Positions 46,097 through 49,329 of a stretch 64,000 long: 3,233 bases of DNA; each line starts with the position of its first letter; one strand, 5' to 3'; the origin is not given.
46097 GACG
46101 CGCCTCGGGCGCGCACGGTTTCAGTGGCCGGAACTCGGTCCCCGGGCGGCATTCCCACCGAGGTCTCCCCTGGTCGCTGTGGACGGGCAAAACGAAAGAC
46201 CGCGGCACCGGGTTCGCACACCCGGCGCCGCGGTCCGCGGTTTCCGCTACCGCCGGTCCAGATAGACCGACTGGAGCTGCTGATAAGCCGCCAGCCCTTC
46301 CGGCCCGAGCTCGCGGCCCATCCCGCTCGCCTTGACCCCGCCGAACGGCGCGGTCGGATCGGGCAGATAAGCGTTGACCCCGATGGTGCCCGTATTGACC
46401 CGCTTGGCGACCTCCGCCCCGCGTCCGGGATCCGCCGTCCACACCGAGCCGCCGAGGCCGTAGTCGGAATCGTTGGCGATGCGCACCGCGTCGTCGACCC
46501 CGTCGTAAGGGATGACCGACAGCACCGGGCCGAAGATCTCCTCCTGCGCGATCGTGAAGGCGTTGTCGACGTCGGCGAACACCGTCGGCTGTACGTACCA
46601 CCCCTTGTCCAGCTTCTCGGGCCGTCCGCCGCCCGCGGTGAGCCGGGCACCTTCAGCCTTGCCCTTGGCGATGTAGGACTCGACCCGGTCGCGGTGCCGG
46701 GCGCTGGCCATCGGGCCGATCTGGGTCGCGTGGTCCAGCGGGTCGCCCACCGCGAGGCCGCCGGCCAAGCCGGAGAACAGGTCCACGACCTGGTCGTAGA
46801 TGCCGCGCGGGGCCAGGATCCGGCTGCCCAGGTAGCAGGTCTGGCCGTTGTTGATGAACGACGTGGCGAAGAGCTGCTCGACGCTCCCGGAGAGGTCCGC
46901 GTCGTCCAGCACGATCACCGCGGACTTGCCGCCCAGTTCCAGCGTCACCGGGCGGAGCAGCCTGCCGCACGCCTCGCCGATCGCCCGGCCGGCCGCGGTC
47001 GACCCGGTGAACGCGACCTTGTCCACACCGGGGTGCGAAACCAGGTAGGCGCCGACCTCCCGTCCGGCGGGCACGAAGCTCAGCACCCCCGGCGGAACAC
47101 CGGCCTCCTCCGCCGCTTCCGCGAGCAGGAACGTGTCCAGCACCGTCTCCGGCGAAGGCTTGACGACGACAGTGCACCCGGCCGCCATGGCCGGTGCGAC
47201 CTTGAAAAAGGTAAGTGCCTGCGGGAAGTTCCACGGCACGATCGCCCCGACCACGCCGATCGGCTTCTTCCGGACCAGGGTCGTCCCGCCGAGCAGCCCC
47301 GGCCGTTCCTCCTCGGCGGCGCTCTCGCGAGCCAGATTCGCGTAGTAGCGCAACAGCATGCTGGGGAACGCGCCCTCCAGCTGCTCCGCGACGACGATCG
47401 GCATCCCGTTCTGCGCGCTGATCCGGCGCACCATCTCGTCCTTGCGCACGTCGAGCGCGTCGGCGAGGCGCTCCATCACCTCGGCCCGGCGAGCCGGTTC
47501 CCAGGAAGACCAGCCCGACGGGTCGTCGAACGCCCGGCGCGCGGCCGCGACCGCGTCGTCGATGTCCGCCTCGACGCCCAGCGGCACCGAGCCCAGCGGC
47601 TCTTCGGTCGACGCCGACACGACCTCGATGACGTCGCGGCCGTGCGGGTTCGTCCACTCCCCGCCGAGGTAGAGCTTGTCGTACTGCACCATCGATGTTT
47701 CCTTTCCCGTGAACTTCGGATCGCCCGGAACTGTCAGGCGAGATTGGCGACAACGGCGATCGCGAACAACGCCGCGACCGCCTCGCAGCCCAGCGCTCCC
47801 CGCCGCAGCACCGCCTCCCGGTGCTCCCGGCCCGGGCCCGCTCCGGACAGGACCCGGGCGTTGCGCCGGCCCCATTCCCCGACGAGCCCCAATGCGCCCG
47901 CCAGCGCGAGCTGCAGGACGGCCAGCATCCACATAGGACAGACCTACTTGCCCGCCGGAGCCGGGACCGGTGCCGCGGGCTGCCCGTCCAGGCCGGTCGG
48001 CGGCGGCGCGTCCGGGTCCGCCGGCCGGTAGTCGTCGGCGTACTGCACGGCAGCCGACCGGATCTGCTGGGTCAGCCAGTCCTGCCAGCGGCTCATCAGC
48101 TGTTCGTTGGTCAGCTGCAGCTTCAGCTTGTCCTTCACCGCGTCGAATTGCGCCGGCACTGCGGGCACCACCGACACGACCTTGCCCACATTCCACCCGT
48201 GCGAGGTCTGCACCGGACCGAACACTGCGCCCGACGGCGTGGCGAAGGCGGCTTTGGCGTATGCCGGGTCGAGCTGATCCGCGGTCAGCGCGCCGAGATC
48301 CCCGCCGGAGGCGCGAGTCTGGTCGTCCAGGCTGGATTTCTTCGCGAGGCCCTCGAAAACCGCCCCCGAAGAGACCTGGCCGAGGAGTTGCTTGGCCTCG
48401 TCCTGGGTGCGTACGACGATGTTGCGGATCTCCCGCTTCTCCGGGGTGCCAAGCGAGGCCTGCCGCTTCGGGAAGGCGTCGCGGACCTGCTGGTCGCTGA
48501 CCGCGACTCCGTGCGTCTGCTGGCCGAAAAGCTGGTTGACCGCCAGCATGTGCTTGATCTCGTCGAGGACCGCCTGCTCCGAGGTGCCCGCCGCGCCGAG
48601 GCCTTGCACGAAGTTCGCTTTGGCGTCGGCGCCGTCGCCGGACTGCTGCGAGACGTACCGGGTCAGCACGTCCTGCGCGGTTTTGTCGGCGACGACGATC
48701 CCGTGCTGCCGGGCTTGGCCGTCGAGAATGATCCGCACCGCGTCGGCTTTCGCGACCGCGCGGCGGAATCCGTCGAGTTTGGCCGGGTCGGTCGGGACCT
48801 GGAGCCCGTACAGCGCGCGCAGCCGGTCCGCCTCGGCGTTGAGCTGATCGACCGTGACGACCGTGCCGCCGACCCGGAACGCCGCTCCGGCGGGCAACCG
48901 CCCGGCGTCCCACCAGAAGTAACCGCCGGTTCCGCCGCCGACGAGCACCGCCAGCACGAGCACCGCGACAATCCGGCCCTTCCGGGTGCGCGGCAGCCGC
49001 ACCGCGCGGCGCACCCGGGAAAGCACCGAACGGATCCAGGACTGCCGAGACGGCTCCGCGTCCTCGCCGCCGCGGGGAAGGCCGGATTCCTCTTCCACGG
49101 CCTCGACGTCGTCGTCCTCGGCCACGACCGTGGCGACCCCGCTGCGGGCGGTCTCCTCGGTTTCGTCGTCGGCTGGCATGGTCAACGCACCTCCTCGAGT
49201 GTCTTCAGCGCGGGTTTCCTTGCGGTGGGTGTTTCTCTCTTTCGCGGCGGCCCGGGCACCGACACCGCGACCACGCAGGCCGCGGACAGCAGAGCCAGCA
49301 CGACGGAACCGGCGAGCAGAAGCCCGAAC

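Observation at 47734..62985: Mce transporter operon with a non-canonical accessory set and no Mas/Mam genes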

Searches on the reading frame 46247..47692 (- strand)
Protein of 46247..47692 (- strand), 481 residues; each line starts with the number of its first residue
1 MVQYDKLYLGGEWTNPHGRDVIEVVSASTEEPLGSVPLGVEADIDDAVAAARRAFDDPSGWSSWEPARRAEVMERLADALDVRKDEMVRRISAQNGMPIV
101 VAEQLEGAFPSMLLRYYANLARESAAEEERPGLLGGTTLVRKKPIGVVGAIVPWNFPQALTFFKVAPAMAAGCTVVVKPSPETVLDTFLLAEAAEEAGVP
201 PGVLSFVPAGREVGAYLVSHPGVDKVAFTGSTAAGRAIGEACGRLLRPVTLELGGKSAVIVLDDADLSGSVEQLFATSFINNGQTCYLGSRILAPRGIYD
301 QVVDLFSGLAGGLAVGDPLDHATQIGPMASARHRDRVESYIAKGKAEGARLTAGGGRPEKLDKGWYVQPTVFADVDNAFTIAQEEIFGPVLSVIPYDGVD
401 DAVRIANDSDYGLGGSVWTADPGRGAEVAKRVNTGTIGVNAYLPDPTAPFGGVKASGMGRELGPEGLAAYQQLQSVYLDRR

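Call 6: search_protein_families(library=pfam, proteins=[window:46247-47692:-], max_evalue=0.01)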
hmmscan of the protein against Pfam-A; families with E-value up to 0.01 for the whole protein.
window:46247-47692:- (481 aa): 1 family
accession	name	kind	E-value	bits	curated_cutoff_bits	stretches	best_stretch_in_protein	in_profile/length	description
PF00171.27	Aldedh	-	9e-154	512.9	23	1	13-476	1-461/461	Aldehyde dehydrogenase family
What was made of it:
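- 46247..47692 (-): Aldehyde dehydrogenase. It is the last gene before the terminator and a lineage-specific metabolic passenger. Aldedh hit at E=9e-154 (call 6).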

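Call 8: search_protein_families(library=ncbifam, proteins=[window:46247-47692:-], max_evalue=0.001)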
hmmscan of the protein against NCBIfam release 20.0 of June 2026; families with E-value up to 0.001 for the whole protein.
window:46247-47692:- (481 aa): 43 families (the best 25 are shown)
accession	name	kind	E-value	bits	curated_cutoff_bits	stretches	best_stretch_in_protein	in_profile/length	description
NF045735.1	PaDhStyDPseudo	equivalog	2.3e-132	442.1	850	1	5-477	3-480/483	phenylacetaldehyde dehydrogenase StyD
TIGR04284.1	aldehy_Rv0768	hypoth_equivalog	2.5e-126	422.5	775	1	18-474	13-474/480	aldehyde dehydrogenase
NF045736.1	PaDhStyDRhodo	equivalog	1.3e-124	416.4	800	1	6-471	4-470/479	phenylacetaldehyde dehydrogenase StyD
TIGR01804.1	BADH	equivalog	6e-124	414.1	668.6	1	8-473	1-466/467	betaine-aldehyde dehydrogenase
NF010000.0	PRK13473.1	subfamily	7.7e-122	407.3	615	1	6-478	4-472/475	aminobutyraldehyde dehydrogenase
NF009725.0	PRK13252.1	equivalog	1.2e-114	383.4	593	1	3-479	5-480/488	betaine-aldehyde dehydrogenase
TIGR02299.1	HpaE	equivalog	2.4e-112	376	638.35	1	7-478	3-476/488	5-carboxymethyl-2-hydroxymuconate semialdehyde dehydrogenase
TIGR03216.1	OH_muco_semi_DH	equivalog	1.3e-110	370.3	693.25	1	8-477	4-478/481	2-hydroxymuconic semialdehyde dehydrogenase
NF006916.0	PRK09407.1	equivalog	2.6e-106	356.3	521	1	17-477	31-491/526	succinic semialdehyde dehydrogenase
TIGR01780.1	SSADH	subfamily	1.6e-101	340.5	646.35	1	26-472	3-446/448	succinate-semialdehyde dehydrogenase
NF050026.1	AcaldDHExaC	equivalog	1.8e-98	330.4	900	1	3-476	15-491/503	acetaldehyde dehydrogenase ExaC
NF042993.1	AlphKGSA_gudD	equivalog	6.4e-97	325.3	770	1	7-477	6-479/481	alpha-ketoglutaric semialdehyde dehydrogenase GucD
NF007352.0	PRK09847.1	equivalog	1.4e-96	324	850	1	5-478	20-491/495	aldehyde dehydrogenase PuuC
NF052305.1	DioxValDhHalo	equivalog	2e-95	320.5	750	1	1-478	1-481/483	2,5-dioxovalerate dehydrogenase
NF007497.0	PRK10090.1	equivalog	2e-91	307.2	500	1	5-479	7-478/480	aldehyde dehydrogenase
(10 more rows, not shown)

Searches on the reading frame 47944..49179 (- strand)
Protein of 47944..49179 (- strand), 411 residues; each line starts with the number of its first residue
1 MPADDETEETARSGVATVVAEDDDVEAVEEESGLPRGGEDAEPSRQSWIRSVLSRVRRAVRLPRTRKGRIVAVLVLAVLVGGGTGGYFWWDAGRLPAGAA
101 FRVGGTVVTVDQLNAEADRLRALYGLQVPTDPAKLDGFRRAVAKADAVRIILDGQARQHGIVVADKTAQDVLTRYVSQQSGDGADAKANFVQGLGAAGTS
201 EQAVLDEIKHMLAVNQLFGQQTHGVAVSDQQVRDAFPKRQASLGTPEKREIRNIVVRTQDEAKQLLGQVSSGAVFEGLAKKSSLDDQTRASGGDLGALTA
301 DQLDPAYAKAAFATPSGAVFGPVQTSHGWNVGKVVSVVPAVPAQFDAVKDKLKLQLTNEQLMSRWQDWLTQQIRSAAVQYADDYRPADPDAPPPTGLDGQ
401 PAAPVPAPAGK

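Call 6: search_protein_families(library=pfam, proteins=[window:47944-49179:-], max_evalue=0.01)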
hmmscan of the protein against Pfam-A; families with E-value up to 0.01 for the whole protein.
window:47944-49179:- (411 aa): 5 families
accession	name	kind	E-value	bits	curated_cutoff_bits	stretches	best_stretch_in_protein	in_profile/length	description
PF13145.12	Rotamase_2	-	2e-16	61.3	27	1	227-350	1-121/121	PPIC-type PPIASE domain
PF00639.27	Rotamase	-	7.3e-16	59.4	21.7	1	257-334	17-95/97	PPIC-type PPIASE domain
PF13616.12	Rotamase_3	-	1e-13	52.3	22.5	1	259-334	37-112/116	PPIC-type PPIASE domain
PF13624.11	SurA_N_3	-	1.1e-09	38.7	27.2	1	70-217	16-161/162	SurA-like N-terminal domain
PF13623.11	SurA_N_2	-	0.00079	19.7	28.5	0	97-174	40-121/145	SurA-like N-terminal domain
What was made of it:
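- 47944..49179 (-): Membrane-anchored SurA_N_3 + parvulin-like protein with PpiD/PrsA-like architecture. It is probably a chaperone. SurA_N_3, Rotamase and Rotamase_2 hits (call 6).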

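Call 8: search_protein_families(library=ncbifam, proteins=[window:47944-49179:-], max_evalue=0.001)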
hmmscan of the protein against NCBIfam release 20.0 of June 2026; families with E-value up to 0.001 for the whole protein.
window:47944-49179:- (411 aa): 10 families
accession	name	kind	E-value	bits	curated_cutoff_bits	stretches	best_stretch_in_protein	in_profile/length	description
NF000809.0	PRK00059.1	equivalog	1.9e-22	80.1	303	1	156-382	103-332/336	peptidylprolyl isomerase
NF008054.0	PRK10788.1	equivalog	1.7e-15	56.8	493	1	223-378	245-398/626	peptidylprolyl isomerase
NF002827.0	PRK03002.1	equivalog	5.3e-14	51.9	343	1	250-364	136-250/285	peptidylprolyl isomerase PrsA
NF002846.0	PRK03095.1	equivalog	1e-11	44.9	361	1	250-382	134-267/287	peptidylprolyl isomerase PrsA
NF003356.0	PRK04405.1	subfamily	2.7e-11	43.1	339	1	194-337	99-236/299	peptidylprolyl isomerase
NF002824.0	PRK02998.1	subfamily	1.4e-10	41.1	360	1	248-373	134-257/283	peptidylprolyl isomerase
NF011969.0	PRK15441.1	equivalog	1.5e-10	41.3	127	1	253-335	9-90/93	peptidylprolyl isomerase PpiC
NF008038.0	PRK10770.1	equivalog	8.1e-10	38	394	1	210-380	266-425/431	peptidylprolyl isomerase SurA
TIGR04500.1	PpiC_rel_mature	subfamily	0.00013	21.4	180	1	284-378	251-335/340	TIGR04500 family putative peptide maturation system protein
TIGR02933.1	nifM_nitrog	equivalog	0.00056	19.9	168.2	1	197-372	74-255/256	nitrogen fixation protein NifM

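Call 22: search_solved_structures(query=window:47944-49179:-, max_evalue=0.01)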
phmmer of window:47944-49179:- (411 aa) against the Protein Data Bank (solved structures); distinct sequences matched with E-value up to 0.01: 66 (the best 60 are shown).
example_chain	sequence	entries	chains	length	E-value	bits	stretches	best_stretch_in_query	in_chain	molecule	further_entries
8qp5_P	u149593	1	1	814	3.4e-13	52.8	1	262-380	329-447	Chaperone SurA,Serine protease EspP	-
8qpv_F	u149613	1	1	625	4.9e-13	52.3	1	262-380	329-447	Chaperone SurA,Outer membrane protein X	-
8pz1_F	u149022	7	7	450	1.5e-12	50.7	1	261-379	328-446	Chaperone SurA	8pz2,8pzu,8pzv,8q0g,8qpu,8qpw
9hg5_F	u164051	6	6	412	1.8e-12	50.4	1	261-379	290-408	Chaperone SurA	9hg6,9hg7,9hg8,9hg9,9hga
1m5y_A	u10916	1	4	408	2.2e-12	50.2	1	261-379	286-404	Survival protein surA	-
5ez1_A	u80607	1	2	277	4.8e-12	49.1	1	219-368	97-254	Putative peptidyl-prolyl cis-trans isomerase HP_0175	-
6bhf_A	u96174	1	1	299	6.1e-12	48.7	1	219-366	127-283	Putative peptidyl-prolyl cis-trans isomerase HP_0175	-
6vj4_A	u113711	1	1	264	2e-11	47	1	246-361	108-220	Peptidylprolyl isomerase PrsA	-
4wo7_A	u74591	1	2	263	1.4e-09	40.9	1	231-363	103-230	Foldase protein PrsA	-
1zk6_A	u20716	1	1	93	8.4e-09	38.4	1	252-333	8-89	Foldase protein prsA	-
1jns_A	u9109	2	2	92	1.6e-08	37.5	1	253-335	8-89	PEPTIDYL-PROLYL CIS-TRANS ISOMERASE C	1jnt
3rfw_A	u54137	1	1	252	1.5e-07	34.3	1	205-362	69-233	Cell-binding factor 2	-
6xd8_A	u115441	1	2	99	5.8e-07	32.3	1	252-337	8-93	Foldase protein PrsA 1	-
6vj6_A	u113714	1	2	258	1.7e-06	30.8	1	247-370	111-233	Peptidylprolyl isomerase (PrsA)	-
4g2p_A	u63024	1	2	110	2.2e-06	30.4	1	263-333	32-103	Chaperone SurA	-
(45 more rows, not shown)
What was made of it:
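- Closest known: PpiD / PrsA / SurA parvulin-type extracytoplasmic chaperones. Same: N-terminal membrane anchor plus SurA_N_3 chaperone domain plus parvulin domain (calls 6, 8, 22).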

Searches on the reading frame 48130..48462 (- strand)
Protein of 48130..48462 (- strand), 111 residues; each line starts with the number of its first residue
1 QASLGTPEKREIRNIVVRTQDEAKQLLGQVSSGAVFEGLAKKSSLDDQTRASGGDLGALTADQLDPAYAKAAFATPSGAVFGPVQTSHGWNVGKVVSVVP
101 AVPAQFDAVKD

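Call 66: search_solved_structures(query=window:48130-48462:-, max_evalue=0.001, show_alignments=5)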
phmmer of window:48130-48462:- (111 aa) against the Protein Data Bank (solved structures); distinct sequences matched with E-value up to 0.001: 59.
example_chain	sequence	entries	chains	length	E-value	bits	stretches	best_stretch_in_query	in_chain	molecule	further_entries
1m5y_A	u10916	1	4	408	2.5e-13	53.6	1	23-95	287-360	Survival protein surA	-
9hg5_F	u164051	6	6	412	2.6e-13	53.5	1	23-95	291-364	Chaperone SurA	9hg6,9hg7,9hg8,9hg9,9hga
8pz1_F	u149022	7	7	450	3e-13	53.3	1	23-95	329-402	Chaperone SurA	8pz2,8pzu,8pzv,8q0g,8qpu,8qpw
8qpv_F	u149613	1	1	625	6.6e-13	52.2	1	23-95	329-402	Chaperone SurA,Outer membrane protein X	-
8qp5_P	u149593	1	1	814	1.3e-12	51.3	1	23-94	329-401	Chaperone SurA,Serine protease EspP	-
6vj4_A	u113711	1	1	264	1.3e-10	44.8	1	12-97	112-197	Peptidylprolyl isomerase PrsA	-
1zk6_A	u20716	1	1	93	9e-10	42.1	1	13-94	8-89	Foldase protein prsA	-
5ez1_A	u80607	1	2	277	1.1e-09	41.9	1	8-101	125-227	Putative peptidyl-prolyl cis-trans isomerase HP_0175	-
6bhf_A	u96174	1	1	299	1.3e-09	41.6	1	8-101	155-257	Putative peptidyl-prolyl cis-trans isomerase HP_0175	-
1jns_A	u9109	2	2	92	1.7e-09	41.3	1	14-96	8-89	PEPTIDYL-PROLYL CIS-TRANS ISOMERASE C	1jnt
4wo7_A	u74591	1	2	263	5e-09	39.8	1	12-94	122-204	Foldase protein PrsA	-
6xd8_A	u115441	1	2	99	6.9e-08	36.1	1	13-98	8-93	Foldase protein PrsA 1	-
4g2p_A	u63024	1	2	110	2.6e-07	34.2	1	24-94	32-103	Chaperone SurA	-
2kgj_A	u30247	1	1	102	3.3e-07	33.9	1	7-94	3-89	Peptidyl-prolyl cis-trans isomerase D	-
2m08_A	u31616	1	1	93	3.9e-07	33.7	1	8-93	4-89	PpiC-type peptidyl-prolyl cis-trans isomerase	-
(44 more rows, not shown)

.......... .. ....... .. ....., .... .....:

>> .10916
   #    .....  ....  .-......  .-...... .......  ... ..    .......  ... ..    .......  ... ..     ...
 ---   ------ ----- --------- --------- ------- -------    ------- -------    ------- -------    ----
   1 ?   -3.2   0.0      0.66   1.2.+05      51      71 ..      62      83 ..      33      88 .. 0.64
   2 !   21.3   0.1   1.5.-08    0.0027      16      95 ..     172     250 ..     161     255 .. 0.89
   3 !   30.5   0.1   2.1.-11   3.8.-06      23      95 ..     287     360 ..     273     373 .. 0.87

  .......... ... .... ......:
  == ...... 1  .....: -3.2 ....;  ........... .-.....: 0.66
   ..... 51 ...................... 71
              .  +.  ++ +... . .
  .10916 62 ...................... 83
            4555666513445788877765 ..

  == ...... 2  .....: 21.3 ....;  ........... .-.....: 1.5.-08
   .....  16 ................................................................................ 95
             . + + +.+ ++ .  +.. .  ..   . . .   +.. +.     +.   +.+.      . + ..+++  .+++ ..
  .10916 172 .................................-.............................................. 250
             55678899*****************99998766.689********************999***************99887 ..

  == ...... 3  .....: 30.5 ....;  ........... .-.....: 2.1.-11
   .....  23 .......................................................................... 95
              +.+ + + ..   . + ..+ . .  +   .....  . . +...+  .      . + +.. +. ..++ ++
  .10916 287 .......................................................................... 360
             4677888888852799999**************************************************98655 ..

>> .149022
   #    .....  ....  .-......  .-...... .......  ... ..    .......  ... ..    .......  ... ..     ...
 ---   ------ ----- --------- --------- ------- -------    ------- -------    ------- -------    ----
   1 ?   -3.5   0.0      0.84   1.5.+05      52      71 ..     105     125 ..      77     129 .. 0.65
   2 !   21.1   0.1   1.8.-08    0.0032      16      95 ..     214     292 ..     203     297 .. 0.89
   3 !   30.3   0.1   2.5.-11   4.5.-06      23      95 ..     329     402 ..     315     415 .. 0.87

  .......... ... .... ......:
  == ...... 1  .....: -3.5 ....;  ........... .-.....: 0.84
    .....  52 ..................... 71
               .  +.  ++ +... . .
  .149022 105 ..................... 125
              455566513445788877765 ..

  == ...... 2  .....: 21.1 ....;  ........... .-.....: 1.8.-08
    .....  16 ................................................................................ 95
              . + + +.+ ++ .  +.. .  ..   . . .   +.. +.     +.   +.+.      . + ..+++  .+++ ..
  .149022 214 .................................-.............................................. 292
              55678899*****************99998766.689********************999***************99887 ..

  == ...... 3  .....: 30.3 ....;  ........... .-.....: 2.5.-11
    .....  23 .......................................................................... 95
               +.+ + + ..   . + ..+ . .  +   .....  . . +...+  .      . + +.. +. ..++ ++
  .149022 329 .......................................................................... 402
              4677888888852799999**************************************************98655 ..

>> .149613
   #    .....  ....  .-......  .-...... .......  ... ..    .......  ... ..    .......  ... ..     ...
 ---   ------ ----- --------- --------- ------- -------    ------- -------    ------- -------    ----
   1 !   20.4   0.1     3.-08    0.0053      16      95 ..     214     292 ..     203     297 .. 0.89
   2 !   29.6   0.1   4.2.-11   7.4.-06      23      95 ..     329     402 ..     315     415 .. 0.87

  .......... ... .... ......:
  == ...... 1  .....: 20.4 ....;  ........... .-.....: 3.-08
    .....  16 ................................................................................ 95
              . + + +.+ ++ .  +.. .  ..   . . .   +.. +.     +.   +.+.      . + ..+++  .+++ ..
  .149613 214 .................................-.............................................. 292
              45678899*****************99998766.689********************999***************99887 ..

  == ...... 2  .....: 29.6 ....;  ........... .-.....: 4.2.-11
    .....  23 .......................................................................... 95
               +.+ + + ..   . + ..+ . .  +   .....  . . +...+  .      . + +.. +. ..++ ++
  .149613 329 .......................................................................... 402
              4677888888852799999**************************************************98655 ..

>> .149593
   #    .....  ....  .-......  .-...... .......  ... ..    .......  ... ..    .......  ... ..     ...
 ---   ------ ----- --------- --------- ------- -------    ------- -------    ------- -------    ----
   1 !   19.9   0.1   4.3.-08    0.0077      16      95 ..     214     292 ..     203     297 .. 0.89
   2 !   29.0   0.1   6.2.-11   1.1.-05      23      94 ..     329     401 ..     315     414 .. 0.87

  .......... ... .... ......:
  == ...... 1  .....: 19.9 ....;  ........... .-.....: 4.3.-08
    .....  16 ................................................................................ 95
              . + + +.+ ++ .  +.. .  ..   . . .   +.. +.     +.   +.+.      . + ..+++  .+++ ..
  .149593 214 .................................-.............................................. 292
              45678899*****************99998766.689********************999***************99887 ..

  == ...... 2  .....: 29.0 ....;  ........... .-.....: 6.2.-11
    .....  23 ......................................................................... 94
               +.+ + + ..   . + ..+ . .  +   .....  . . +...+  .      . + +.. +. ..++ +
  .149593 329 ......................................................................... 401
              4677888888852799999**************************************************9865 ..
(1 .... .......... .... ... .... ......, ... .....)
